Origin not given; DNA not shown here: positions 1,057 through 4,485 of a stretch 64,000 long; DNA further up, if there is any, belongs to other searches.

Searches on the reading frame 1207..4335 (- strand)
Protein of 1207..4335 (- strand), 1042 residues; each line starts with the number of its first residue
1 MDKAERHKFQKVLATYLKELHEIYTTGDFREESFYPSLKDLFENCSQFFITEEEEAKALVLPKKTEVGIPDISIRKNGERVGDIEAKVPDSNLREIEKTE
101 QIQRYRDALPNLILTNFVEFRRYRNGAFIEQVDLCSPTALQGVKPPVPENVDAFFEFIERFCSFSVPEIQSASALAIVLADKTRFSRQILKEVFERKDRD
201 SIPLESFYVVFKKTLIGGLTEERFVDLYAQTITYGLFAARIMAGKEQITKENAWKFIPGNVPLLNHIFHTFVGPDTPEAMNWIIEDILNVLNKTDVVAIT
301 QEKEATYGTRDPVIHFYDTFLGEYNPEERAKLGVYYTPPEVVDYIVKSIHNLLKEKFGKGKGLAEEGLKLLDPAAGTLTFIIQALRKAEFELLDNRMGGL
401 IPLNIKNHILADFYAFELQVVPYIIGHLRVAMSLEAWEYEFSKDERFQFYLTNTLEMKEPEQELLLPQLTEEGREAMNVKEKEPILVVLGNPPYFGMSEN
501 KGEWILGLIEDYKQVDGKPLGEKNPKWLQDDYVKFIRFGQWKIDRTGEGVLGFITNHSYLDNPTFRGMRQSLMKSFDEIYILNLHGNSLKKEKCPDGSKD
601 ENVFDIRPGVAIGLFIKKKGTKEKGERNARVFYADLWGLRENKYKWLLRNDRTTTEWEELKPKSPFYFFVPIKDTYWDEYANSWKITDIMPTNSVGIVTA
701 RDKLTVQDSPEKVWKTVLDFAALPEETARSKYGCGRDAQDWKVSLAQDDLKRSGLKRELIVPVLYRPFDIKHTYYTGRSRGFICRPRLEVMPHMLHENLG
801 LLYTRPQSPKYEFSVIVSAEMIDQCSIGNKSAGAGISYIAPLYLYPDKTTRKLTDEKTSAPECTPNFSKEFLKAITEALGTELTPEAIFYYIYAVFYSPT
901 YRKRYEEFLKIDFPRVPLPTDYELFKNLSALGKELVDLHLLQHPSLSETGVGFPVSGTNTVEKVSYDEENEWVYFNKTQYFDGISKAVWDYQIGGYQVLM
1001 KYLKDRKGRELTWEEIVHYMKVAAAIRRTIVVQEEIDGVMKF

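Call 48: search_protein_families(library=pfam, proteins=[window:1207-4335:-], max_evalue=0.0001)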
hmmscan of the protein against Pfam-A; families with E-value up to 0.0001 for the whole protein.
window:1207-4335:- (1042 aa): 3 families
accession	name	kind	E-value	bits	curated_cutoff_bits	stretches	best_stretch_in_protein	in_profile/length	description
PF18135.7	Type_ISP_C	-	2.4e-88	296.9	25.9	1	688-1024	1-331/342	Type ISP C-terminal specificity domain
PF07669.17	Eco57I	-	1.4e-06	28.9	25.3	1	467-584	56-165/171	Eco57I restriction-modification methylase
PF02384.22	N6_Mtase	-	2.4e-06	27.6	20.4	1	310-494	3-135/311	N-6 DNA Methylase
